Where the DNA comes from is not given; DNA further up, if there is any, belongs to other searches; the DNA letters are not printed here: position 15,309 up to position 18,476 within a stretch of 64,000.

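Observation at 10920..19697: dnaK and dnaJ are split and divergently oriented, with a 5.7-kb insert that encodes a 955-aa proline-repeat protein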

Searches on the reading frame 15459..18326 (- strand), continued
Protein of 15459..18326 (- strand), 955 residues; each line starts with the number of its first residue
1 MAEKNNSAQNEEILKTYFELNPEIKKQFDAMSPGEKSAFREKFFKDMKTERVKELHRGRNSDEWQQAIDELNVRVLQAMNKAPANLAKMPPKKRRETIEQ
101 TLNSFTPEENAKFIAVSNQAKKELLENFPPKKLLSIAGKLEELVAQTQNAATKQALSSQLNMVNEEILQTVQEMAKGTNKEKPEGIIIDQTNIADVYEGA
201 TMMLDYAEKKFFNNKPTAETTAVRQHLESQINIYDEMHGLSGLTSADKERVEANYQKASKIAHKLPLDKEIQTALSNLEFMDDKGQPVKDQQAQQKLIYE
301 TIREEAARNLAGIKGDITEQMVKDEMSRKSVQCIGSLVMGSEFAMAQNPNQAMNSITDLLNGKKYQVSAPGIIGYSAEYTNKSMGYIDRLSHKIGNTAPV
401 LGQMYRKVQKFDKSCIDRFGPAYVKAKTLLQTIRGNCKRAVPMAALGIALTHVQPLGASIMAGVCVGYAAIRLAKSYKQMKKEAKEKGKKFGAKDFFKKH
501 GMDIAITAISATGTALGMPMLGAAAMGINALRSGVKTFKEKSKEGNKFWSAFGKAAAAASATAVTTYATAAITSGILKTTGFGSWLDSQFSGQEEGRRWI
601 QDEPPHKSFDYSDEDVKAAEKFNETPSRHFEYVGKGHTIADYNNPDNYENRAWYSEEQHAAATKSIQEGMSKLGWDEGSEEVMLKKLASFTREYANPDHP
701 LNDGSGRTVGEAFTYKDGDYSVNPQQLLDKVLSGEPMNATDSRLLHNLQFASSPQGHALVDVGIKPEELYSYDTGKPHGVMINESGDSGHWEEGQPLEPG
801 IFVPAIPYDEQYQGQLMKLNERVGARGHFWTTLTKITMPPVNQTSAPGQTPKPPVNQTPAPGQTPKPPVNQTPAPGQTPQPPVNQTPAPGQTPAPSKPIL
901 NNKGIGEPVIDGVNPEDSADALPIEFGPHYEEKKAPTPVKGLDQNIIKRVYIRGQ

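Call 67: find_encoding_contigs(protein=P0075, flank=6000, max_places=2)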
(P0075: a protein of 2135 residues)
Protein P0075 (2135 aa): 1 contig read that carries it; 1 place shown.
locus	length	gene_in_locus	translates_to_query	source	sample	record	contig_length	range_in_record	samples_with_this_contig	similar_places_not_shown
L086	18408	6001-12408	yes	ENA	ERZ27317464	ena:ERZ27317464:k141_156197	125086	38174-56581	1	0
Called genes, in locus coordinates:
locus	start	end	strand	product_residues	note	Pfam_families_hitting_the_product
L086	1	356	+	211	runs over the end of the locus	-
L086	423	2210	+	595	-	-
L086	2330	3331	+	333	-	-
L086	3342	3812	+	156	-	PF04608:PgpA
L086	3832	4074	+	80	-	-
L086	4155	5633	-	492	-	-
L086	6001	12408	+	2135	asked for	-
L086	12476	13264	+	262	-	PF03372:Exo_endo_phos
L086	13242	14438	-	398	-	PF07690:MFS_1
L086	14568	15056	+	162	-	PF00210:Ferritin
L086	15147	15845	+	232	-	PF05857:TraX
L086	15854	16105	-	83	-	PF12637:TSCPD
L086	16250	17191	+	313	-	PF00293:NUDIX, PF14815:NUDIX_4 (faint), PF00293:NUDIX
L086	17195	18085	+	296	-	-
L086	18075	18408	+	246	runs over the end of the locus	PF00903:Glyoxalase (weak), PF21701:GLOD4_C (weak), PF00719:Pyrophosphatase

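Call 69: predict_structure(alignment_id=A3)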
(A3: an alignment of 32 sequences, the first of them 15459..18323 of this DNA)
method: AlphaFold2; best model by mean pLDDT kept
length: 954 residues; sequences in the alignment: 32
mean_pLDDT: 64.1   pTM: 0.49
mean pLDDT of the five models: 64.1, 63.0, 59.8, 59.3, 59.1
residues with pLDDT >= 90: 190; 70-90: 293; 50-70: 102; < 50: 369
segments of 3 or more residues with pLDDT < 50: 1-5, 47-54, 428-471, 506-532, 557-611, 621-652, 751-818, 831-954
pLDDT, mean of each block of 10 residues (from residue 1): 49 78 87 89 55 53 70 85 79 81 84 72 74 88 89 86 92 90 84 91 96 95 95 91 95 97 92 93 90 92 95 93 92 83 59 78 89 85 90 91 88 77 60 36 33 41 41 66 85 76 49 37 40 53 59 45 34 35 34 29 37 52 37 32 37 71 85 66 78 74 75 88 92 90 78 38 36 35 29 27 26 40 73 37 37 42 41 38 36 33 28 32 30 32 33 31
secondary structure, 60 per line:
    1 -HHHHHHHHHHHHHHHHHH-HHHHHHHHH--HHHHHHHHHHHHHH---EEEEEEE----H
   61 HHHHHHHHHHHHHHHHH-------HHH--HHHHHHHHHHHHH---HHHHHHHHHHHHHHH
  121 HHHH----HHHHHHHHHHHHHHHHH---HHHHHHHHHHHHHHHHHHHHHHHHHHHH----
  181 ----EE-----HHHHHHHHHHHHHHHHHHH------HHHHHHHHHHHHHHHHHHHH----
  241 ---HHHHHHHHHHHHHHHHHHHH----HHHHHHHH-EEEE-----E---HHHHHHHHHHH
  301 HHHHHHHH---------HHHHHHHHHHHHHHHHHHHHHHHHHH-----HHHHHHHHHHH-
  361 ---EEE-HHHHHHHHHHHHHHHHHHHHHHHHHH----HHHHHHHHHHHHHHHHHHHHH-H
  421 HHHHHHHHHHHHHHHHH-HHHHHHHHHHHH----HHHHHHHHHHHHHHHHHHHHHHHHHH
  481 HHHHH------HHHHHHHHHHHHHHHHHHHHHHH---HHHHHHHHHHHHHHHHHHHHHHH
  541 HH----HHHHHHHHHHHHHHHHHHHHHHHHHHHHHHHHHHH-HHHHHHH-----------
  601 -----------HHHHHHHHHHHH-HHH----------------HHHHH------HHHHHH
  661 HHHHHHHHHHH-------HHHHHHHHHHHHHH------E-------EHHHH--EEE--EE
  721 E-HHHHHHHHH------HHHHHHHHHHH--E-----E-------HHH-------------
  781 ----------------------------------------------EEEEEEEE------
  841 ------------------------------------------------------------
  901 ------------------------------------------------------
elements in order (helices of 4 or more, strands of 3 or more residues): H2-19 H21-29 H32-45 E49-55 H60-77 H90-102 H106-124 H129-145 H149-176 H192-210 H217-236 H244-263 H268-275 E277-280 H290-308 H318-343 H349-359 E364-366 H368-393 H398-418 H420-437 H439-450 H455-485 H492-514 H518-542 H547-581 H583-589 H612-623 H644-648 H655-671 H679-692 H708-711 E714-716 E719-721 H723-731 H738-748 E827-834

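Call 76: find_encoding_contigs(protein=P0001, flank=10000, max_places=2)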
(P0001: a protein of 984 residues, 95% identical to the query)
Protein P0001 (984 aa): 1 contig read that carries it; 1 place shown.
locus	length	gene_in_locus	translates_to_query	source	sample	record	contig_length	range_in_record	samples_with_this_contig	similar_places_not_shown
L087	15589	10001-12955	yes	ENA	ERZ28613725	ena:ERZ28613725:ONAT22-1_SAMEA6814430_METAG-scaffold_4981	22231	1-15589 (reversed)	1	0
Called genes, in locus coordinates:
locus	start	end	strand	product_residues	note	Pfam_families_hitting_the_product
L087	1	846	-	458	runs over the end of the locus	-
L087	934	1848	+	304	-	-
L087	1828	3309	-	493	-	PF14559:TPR_19 (faint), PF07719:TPR_2 (faint), PF13424:TPR_12 (faint), PF13428:TPR_14 (faint), PF13432:TPR_16 (faint), PF17874:TPR_MalT (weak)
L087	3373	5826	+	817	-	PF20437:LonC_helical, PF13654:AAA_32, PF20436:LonB_AAA-LID, PF05362:Lon_C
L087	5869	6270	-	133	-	-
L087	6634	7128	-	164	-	-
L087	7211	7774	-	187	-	-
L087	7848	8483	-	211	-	-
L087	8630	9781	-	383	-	PF00226:DnaJ, PF01556:DnaJ_C, PF00684:DnaJ_CXXCXGXG, PF27659:CHP02642 (weak), PF27439:DnaJ_C_2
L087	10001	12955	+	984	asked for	-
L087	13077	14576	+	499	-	PF02885:Glycos_trans_3N (faint), PF00591:Glycos_transf_3 (weak), PF07831:PYNP_C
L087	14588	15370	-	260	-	-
